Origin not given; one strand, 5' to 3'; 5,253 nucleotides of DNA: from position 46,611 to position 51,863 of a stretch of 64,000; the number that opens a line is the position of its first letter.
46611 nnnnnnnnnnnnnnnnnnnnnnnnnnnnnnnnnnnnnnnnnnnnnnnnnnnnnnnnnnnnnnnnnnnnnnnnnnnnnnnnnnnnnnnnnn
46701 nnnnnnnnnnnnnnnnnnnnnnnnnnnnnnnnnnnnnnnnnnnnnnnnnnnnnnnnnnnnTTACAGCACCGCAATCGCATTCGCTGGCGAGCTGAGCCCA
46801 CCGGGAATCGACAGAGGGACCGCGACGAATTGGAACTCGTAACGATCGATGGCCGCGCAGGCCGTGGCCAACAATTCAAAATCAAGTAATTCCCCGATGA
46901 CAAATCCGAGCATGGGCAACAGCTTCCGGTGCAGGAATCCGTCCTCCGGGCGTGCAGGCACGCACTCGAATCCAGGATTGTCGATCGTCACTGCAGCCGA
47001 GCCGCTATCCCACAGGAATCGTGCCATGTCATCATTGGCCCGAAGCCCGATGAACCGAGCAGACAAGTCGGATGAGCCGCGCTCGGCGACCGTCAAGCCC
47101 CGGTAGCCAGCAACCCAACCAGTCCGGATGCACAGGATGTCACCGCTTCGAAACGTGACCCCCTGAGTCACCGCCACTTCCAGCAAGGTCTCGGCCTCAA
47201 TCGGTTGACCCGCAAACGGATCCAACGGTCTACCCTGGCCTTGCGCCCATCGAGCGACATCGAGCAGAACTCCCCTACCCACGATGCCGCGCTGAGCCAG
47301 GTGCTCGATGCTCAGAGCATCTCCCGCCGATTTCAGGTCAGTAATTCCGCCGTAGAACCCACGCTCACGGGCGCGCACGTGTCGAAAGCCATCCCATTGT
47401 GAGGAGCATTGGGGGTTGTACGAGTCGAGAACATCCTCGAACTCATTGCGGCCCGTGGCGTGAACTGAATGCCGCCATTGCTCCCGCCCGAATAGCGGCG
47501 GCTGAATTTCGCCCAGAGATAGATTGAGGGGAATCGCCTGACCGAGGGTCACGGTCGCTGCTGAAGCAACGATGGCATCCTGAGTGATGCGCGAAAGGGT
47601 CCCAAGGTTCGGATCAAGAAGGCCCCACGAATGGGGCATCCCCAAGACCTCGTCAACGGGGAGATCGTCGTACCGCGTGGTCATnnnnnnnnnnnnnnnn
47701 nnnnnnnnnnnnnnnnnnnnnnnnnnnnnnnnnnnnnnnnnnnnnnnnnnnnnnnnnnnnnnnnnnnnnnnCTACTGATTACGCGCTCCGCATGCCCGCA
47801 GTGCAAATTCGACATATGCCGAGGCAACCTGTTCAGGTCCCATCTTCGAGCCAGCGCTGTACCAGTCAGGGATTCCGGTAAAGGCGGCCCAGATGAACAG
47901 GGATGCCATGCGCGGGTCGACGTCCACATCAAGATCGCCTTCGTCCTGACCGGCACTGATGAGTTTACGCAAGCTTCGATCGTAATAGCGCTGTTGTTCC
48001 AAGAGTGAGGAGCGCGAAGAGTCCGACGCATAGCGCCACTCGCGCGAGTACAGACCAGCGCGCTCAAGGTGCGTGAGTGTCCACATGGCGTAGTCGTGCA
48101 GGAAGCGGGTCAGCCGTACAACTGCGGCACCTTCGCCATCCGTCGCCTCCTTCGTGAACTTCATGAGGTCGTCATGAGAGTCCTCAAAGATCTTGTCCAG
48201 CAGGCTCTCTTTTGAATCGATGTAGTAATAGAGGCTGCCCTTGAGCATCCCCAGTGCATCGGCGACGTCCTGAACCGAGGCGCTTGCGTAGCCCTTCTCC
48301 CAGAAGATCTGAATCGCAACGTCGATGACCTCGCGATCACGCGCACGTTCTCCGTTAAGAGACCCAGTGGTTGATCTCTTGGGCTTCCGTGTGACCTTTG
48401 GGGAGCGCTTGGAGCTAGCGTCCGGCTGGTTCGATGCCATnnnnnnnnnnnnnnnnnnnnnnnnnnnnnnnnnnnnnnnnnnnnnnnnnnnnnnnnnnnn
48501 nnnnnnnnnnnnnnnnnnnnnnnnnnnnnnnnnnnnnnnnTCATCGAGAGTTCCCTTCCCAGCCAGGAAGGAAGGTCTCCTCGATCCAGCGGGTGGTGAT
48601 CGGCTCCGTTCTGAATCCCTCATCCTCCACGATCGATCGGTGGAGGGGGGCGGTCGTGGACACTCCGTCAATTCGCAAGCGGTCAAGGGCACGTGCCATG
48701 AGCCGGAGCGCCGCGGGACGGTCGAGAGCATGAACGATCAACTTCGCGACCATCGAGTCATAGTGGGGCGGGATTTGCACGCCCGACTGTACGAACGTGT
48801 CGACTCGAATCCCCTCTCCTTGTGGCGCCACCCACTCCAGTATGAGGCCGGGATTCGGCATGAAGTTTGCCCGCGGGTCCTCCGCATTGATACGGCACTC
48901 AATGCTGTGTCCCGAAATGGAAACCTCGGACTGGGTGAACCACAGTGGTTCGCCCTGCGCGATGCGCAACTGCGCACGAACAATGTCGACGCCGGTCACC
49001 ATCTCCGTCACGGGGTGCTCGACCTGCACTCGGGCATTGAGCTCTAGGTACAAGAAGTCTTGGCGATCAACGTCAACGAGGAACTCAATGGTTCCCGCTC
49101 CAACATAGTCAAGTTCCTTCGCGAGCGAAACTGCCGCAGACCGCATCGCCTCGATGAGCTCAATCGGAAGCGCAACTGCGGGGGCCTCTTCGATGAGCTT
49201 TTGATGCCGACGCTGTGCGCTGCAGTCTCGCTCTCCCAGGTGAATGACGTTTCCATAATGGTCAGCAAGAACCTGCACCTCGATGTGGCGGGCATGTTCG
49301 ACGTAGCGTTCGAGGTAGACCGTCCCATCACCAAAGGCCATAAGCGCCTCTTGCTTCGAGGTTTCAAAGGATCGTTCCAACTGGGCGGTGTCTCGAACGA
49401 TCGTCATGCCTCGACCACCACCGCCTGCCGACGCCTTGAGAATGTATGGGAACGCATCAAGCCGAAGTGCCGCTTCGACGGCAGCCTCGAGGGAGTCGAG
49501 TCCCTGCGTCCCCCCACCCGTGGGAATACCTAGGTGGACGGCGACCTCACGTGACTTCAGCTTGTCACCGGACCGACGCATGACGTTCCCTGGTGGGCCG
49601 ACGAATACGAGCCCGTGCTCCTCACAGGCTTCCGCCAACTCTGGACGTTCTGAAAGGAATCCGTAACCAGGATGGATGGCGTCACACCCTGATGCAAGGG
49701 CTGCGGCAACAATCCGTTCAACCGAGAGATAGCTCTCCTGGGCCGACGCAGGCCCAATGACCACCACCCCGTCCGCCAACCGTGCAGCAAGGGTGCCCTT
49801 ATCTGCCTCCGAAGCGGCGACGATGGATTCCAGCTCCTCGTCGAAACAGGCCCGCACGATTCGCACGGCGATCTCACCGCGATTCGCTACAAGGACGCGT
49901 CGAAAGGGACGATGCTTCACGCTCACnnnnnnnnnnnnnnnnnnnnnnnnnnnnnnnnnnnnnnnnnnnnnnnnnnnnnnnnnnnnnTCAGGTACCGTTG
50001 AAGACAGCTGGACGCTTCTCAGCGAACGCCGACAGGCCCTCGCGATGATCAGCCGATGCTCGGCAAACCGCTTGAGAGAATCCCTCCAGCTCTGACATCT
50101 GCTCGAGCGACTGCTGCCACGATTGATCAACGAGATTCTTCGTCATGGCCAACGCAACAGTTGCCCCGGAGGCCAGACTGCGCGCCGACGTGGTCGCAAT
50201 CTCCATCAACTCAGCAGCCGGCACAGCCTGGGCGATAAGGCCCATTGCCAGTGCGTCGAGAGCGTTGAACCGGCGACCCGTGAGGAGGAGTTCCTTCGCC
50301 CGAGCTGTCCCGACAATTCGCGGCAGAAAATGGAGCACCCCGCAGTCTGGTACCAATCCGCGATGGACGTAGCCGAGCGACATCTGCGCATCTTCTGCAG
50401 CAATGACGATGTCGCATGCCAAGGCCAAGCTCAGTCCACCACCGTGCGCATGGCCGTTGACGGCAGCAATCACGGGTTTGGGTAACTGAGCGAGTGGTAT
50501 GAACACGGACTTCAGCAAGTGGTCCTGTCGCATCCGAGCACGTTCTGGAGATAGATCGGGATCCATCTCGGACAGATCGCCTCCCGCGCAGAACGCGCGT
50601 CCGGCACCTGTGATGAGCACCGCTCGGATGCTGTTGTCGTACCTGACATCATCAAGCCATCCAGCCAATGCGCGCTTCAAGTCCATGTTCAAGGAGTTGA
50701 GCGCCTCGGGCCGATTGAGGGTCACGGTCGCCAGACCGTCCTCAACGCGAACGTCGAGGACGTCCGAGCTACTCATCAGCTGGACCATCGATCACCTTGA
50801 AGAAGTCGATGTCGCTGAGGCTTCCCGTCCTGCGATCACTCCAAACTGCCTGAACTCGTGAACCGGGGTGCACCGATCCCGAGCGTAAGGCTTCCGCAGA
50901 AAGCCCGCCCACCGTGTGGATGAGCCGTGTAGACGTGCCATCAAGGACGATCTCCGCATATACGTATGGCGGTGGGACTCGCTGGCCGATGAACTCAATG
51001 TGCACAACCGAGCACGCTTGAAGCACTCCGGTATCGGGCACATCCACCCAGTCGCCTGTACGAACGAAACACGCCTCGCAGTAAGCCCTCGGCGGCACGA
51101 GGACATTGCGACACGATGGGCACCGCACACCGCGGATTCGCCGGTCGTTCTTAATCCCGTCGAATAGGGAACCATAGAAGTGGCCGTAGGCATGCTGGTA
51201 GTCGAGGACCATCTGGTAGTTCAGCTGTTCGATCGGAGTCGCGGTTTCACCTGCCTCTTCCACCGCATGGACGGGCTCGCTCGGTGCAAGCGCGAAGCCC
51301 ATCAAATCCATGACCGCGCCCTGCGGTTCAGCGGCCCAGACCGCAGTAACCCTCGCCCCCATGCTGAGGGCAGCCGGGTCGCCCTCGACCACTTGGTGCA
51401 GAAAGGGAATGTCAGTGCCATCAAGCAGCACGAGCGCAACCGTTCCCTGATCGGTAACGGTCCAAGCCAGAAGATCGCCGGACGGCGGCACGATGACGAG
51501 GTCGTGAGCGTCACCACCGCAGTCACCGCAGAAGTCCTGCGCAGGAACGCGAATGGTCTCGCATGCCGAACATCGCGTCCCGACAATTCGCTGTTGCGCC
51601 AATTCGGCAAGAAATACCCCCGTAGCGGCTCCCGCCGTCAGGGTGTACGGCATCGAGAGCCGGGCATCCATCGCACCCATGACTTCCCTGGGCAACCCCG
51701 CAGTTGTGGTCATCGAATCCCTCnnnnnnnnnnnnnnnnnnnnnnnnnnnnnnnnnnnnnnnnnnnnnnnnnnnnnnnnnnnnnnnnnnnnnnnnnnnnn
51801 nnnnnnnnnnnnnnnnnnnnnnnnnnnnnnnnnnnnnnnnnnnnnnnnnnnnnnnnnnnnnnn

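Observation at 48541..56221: Three-part biotin carboxylase with a 5S (2-oxoacid-type) carboxyltransferase wired to a Cys-less thiolase/DUF35/crotonase operon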

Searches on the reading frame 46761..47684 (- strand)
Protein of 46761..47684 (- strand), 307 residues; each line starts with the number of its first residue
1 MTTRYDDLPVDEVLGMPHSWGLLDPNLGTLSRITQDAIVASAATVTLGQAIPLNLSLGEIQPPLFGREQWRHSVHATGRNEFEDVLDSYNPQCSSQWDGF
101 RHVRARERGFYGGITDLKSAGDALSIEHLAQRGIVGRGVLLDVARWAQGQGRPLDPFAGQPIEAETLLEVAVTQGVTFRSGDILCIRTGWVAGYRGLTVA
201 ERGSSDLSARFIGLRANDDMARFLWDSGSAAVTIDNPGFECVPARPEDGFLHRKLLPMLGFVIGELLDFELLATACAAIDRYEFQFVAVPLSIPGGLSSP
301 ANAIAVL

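Call 6: search_protein_families(library=pfam, proteins=[window:46761-47684:-])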
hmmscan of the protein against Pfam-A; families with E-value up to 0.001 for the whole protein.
window:46761-47684:- (307 aa): 1 family
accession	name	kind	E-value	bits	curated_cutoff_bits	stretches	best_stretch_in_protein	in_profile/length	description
PF04199.19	Cyclase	-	6.3e-11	43.1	23.1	1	88-240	23-141/142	Putative cyclase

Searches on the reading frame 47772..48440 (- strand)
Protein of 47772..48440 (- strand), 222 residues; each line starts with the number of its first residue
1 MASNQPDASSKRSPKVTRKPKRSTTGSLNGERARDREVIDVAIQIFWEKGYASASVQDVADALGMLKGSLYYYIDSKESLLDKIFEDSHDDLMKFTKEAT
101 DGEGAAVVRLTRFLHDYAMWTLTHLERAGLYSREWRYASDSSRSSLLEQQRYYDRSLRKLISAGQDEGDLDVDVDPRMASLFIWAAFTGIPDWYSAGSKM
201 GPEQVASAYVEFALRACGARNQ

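Call 3: search_protein_families(library=pfam, proteins=[window:47772-48440:-])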
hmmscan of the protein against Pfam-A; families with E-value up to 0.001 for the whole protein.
window:47772-48440:- (222 aa): 3 families
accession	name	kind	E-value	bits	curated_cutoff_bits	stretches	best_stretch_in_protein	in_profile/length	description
PF17932.6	TetR_C_24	-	1.3e-22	80.7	26.4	1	106-216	4-113/114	Tetracyclin repressor-like, C-terminal domain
PF00440.29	TetR_N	-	1.1e-12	48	24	1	39-82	2-45/47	Bacterial regulatory proteins, tetR family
PF16925.10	TetR_C_13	-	0.00082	20.2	27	0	139-189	38-88/109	Tetracyclin repressor-like, C-terminal domain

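Call 4: search_protein_families(library=ncbifam, proteins=[window:47772-48440:-])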
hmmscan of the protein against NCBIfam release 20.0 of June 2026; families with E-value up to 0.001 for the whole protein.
window:47772-48440:- (222 aa): 15 families
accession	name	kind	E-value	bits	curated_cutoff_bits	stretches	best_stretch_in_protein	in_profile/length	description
NF041196.1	ScbR_bind_reg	equivalog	8.7e-17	61.9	150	1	36-191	9-162/191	ScbR family autoregulator-binding transcription factor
NF051852.1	efflux_TF_MtrR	exception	6.8e-14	52.1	280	1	37-104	14-81/205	multidrug efflux system transcriptional repressor MtrR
NF053878.1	FATransRegFadRBac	equivalog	6.6e-13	48.9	200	1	36-188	6-158/190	fatty acid metabolism transcriptional regulator FadR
NF051457.1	acryl_TF_AcuR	equivalog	2.8e-11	43.1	247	1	35-189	19-178/204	acrylate utilization transcriptional regulator AcuR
NF007949.0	PRK10668.1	equivalog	9.5e-10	38.3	271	1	36-98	14-76/216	multidrug efflux transporter transcriptional repressor AcrR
NF037937.1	septum_RefZ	equivalog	1.8e-08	34.5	180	1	37-143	3-111/195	forespore capture DNA-binding protein RefZ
NF050111.1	TransRegSACE7040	equivalog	2.6e-08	34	250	1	34-154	2-122/186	SACE_7040 family transcriptional regulator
NF007430.0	PRK09975.1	equivalog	3.6e-08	32.8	274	1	36-87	14-65/220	acrEF/envCD operon transcriptional regulator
TIGR03968.1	mycofact_TetR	equivalog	1.2e-07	31.5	224.9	1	35-100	11-76/190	mycofactocin system transcriptional regulator MftR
NF058643.1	TranRegCurRPseudo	equivalog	3.3e-06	26.9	300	1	37-115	11-90/193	TetR family transcriptional repressor CurR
NF053731.1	TransRegFasRMycb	equivalog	1.4e-05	25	330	1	33-103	11-81/199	HTH-type transcriptional activator FasR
TIGR03613.1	RutR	equivalog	3.2e-05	23.9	368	1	33-86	8-61/202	pyrimidine utilization regulatory protein R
TIGR03384.1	betaine_BetI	equivalog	3.9e-05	23.4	201.3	1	31-109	6-84/189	choline-binding transcriptional repressor BetI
NF011584.0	PRK15008.1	equivalog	0.00027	20.8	230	1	31-81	16-66/212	HTH-type transcriptional regulator RutR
NF001978.0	PRK00767.1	equivalog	0.00096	19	118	0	31-102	7-78/197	transcriptional regulator BetI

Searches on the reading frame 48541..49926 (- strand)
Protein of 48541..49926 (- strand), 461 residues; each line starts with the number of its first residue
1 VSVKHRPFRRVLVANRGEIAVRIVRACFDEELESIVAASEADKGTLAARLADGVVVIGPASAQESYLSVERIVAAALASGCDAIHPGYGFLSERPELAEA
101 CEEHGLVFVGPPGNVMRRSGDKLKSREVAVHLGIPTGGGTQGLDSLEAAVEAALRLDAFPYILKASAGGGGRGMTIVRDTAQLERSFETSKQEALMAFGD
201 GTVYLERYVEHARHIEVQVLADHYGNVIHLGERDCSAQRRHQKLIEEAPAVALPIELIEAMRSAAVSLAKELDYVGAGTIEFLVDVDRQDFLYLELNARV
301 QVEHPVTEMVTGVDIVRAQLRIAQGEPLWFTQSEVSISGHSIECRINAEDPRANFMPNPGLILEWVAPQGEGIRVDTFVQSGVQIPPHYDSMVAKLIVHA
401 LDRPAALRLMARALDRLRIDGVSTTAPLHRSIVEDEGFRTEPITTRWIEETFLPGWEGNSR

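Call 3: search_protein_families(library=pfam, proteins=[window:48541-49926:-])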
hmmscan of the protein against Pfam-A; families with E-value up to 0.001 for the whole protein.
window:48541-49926:- (461 aa): 5 families
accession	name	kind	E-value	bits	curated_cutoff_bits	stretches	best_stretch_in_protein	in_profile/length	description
PF02786.22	CPSase_L_D2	-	5.1e-68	229.2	19.8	1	121-328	1-208/211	Carbamoyl-phosphate synthase L chain, ATP binding domain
PF00289.28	Biotin_carb_N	-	6e-40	136.6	25.5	1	8-116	2-110/110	Biotin carboxylase, N-terminal domain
PF02785.25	Biotin_carb_C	-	9.5e-39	132.3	32.4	1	343-450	1-108/108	Biotin carboxylase C-terminal domain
PF02222.28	ATP-grasp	-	1.4e-08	35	27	1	147-300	20-163/179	ATP-grasp domain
PF07478.18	Dala_Dala_lig_C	-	2.3e-05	24.4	24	1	156-297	34-173/204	D-ala D-ala ligase C-terminus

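Call 4: search_protein_families(library=ncbifam, proteins=[window:48541-49926:-])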
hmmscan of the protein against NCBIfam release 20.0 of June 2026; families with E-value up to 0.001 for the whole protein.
window:48541-49926:- (461 aa): 30 families (the best 25 are shown)
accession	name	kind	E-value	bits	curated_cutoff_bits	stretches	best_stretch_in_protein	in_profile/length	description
NF006367.0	PRK08591.1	subfamily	2.4e-175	583.6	597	1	8-452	2-445/451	acetyl-CoA carboxylase biotin carboxylase subunit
NF009471.0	PRK12833.1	equivalog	8.4e-171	568.6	686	1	6-454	3-449/467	acetyl-CoA carboxylase biotin carboxylase subunit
NF009554.0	PRK12999.1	equivalog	5.4e-166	554.4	965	1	6-451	3-455/1147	pyruvate carboxylase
TIGR00514.1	accC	equivalog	5.4e-165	549.6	626.5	1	9-450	3-443/449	acetyl-CoA carboxylase biotin carboxylase subunit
NF006406.0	PRK08654.1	equivalog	1.4e-164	548.3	739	1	8-451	2-443/499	acetyl-CoA carboxylase biotin carboxylase subunit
NF004085.0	PRK05586.1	equivalog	1.8e-156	521.6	723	1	8-452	2-445/448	acetyl-CoA carboxylase biotin carboxylase subunit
NF006286.0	PRK08462.1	equivalog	3.4e-152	507.4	740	1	8-451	4-444/445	acetyl-CoA carboxylase biotin carboxylase subunit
TIGR02712.1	urea_carbox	equivalog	9.9e-149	497.2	1303.85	1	8-450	1-441/1201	urea carboxylase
NF005525.0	PRK07178.1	equivalog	4.2e-147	490.6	768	1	8-450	2-441/471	acetyl-CoA carboxylase biotin carboxylase subunit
TIGR01235.1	pyruv_carbox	equivalog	2.1e-143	479.3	1114.45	1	10-451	1-451/1143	pyruvate carboxylase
NF006287.0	PRK08463.1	equivalog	1.6e-136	456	775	1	8-451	2-444/479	acetyl-CoA carboxylase subunit A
TIGR01369.1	CPSaseII_lrg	equivalog_domain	8.8e-15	53.4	1027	1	96-328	644-869/1052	carbamoyl-phosphate synthase (glutamine-hydrolyzing) large subunit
NF003671.0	PRK05294.1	equivalog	1.4e-13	49.4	599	1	96-329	641-867/1058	carbamoyl-phosphate synthase large subunit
NF004679.0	PRK06019.1-5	equivalog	6.1e-12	45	326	1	96-287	76-256/376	5-(carboxyamino)imidazole ribonucleotide synthase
NF053643.1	Ddl_archaea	equivalog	2.4e-10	40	500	1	102-326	87-298/367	putative pseudomurein biosynthesis ATP-grasp protein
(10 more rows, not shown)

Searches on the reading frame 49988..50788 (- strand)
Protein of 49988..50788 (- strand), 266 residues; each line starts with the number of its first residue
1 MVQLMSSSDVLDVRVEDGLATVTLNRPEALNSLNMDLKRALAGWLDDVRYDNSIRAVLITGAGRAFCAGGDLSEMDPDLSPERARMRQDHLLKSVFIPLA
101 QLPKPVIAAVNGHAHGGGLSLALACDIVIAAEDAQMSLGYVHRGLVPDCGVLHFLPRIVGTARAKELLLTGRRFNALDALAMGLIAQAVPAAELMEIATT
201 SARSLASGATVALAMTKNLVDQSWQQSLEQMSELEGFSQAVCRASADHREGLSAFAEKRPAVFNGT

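Call 3: search_protein_families(library=pfam, proteins=[window:49988-50788:-])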
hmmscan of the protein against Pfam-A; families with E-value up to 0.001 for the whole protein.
window:49988-50788:- (266 aa): 2 families
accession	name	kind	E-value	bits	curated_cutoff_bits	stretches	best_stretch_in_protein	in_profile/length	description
PF00378.25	ECH_1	-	2.5e-62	210.9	27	1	16-265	3-250/251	Enoyl-CoA hydratase/isomerase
PF16113.10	ECH_2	-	8e-38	131.2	27.2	1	20-223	2-206/335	Enoyl-CoA hydratase/isomerase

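Call 4: search_protein_families(library=ncbifam, proteins=[window:49988-50788:-])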
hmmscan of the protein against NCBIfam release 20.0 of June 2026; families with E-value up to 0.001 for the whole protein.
window:49988-50788:- (266 aa): 73 families (the best 25 are shown)
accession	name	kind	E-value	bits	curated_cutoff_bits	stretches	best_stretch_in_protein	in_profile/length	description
TIGR02280.1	PaaB1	equivalog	2.7e-64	217.1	345.15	1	14-265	4-255/256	2-(1,2-epoxy-1,2-dihydrophenyl)acetyl-CoA isomerase PaaG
NF004635.0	PRK05981.1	equivalog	4.1e-62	210.1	351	1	12-265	7-265/266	enoyl-CoA hydratase/isomerase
NF006699.0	PRK09245.1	subfamily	8.3e-62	208.8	354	1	9-265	3-265/266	crotonase/enoyl-CoA hydratase family protein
NF004475.0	PRK05809.1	subfamily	1.8e-59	201.4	394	1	13-264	8-258/260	short-chain-enoyl-CoA hydratase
NF006107.0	PRK08258.1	equivalog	5e-59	199.9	330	1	10-265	18-276/277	enoyl-CoA hydratase family protein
NF051848.1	EnCoAHydtEchA19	equivalog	1.4e-58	198.4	400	1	13-265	4-257/258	enoyl-CoA hydratase EchA19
NF005802.0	PRK07657.1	equivalog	2.3e-58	197.8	363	1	15-265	10-259/260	enoyl-CoA hydratase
NF006109.0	PRK08260.1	subfamily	4.9e-58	196.7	320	1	10-265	5-277/296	enoyl-CoA hydratase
NF046063.1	oxepin_alt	equivalog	6.9e-58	196.1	300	1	13-261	4-253/254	oxepin-CoA hydrolase, alternative type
NF004857.0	PRK06210.1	equivalog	1.4e-56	191.9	341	1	5-265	5-274/275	enoyl-CoA hydratase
NF006007.0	PRK08138.1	subfamily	5.2e-56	189.9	355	1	9-265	8-260/261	enoyl-CoA hydratase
NF005700.0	PRK07511.1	subfamily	1.1e-54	185.7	274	1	12-264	6-259/260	enoyl-CoA hydratase family protein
NF004840.0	PRK06190.1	equivalog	2.1e-54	184.9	253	1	8-239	3-232/260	enoyl-CoA hydratase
NF004781.0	PRK06127.1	subfamily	1.7e-53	182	291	1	5-265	7-268/269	enoyl-CoA hydratase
NF005804.0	PRK07659.1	equivalog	1.1e-52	179.1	311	1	8-265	5-259/260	enoyl-CoA hydratase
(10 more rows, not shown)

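Call 57: search_solved_structures(query=window:49988-50788:-, show_alignments=2, max_evalue=1e-25)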
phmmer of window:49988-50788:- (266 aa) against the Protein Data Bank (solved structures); distinct sequences matched with E-value up to 1e-25: 104 (the best 60 are shown).
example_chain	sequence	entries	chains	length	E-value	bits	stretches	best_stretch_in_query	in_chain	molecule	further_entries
6sl9_AAA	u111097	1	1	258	7.9e-55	189.4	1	16-265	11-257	Enoyl-CoA hydratase/carnithine racemase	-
6slb_AAA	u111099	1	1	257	9.5e-55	189.1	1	16-265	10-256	Enoyl-CoA hydratase/carnithine racemase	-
3hrx_A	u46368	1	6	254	9.7e-55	189.1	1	16-265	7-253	Probable enoyl-CoA hydratase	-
6sla_AAA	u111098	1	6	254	4.6e-54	186.9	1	16-265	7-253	Enoyl-CoA hydratase/carnithine racemase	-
4fzw_C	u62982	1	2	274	1.8e-52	181.7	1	13-265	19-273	1,2-epoxyphenylacetyl-CoA isomerase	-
2ej5_A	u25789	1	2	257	1.6e-50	175.3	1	14-265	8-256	Enoyl-CoA hydratase subunit II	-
5zai_A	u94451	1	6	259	1.8e-47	165.3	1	10-265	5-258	3-hydroxypropionyl-coenzyme A dehydratase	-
5e0n_X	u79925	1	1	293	8.9e-47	163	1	12-264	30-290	Enoyl-CoA hydratase/isomerase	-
3sll_A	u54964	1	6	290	9.4e-45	156.4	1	8-264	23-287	Probable enoyl-CoA hydratase/isomerase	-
3p5m_A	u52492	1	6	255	4.3e-43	150.9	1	13-265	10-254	Enoyl-CoA hydratase/isomerase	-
5xzd_A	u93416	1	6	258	1.8e-42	148.9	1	10-264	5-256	Enoyl-CoA hydratase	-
3kqf_A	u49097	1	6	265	2.4e-42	148.5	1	19-265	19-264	Enoyl-CoA hydratase/isomerase family protein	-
5z7r_A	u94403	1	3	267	3.3e-42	148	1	15-260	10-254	Short-chain-enoyl-CoA hydratase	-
5ylo_A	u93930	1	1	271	3.7e-42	147.9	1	9-265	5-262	Probable enoyl-CoA hydratase/isomerase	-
6lvp_A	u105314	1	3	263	2.9e-41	145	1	11-265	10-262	Enoyl-CoA hydratase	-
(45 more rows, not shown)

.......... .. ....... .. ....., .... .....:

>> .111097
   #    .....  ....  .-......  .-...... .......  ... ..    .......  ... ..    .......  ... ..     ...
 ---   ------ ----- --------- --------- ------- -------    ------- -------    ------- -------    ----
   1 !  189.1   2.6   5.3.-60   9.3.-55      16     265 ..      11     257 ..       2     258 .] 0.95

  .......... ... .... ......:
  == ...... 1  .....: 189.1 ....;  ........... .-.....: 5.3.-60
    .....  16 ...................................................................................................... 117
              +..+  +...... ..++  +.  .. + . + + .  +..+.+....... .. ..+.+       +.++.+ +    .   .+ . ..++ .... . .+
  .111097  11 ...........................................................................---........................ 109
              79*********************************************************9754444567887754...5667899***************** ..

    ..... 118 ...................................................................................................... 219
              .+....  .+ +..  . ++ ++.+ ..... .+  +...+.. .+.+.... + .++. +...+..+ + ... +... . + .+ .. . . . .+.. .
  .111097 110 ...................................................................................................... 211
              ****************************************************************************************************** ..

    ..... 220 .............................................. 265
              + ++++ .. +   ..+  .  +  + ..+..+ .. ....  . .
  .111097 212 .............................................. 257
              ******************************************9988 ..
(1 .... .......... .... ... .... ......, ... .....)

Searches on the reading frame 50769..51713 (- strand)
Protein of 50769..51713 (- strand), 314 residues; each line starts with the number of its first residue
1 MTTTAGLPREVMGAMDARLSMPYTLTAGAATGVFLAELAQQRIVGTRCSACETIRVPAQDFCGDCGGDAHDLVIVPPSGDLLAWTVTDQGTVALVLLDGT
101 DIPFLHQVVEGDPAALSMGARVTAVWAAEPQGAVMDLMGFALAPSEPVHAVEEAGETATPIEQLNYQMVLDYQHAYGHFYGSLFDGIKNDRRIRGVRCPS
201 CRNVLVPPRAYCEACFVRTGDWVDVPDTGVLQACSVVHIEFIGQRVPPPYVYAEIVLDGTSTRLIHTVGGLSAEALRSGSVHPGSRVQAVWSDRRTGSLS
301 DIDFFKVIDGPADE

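Call 3: search_protein_families(library=pfam, proteins=[window:50769-51713:-])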
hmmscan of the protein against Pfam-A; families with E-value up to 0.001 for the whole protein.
window:50769-51713:- (314 aa): 5 families
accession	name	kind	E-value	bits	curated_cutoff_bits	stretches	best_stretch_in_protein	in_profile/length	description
PF12172.15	zf-ChsH2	-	4e-18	65.4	23.2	2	37-70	3-36/37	ChsH2, rubredoxin-like zinc ribbon domain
PF01796.24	OB_ChsH2_C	-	9.2e-15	54.8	27.1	1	222-291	1-64/65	ChsH2, C-terminal OB-fold domain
PF12773.13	DZR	-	0.0002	21.9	27.3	0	45-66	24-45/45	Double zinc ribbon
PF17032.10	Zn_ribbon_15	-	0.00034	21.8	28.9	0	196-215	53-72/73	zinc-ribbon family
PF18912.6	DZR_2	-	0.00089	19.5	27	0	46-68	8-30/56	Double zinc ribbon domain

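Call 4: search_protein_families(library=ncbifam, proteins=[window:50769-51713:-])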
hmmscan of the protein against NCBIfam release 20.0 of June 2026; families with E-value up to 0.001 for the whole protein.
window:50769-51713:- (314 aa): 1 family
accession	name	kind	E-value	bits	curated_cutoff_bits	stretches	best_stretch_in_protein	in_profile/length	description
NF053627.1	BnzsclthlBbsAGT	equivalog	1.1e-07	32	250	0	192-256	35-97/145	benzoylsuccinyl-CoA thiolase subunit BbsA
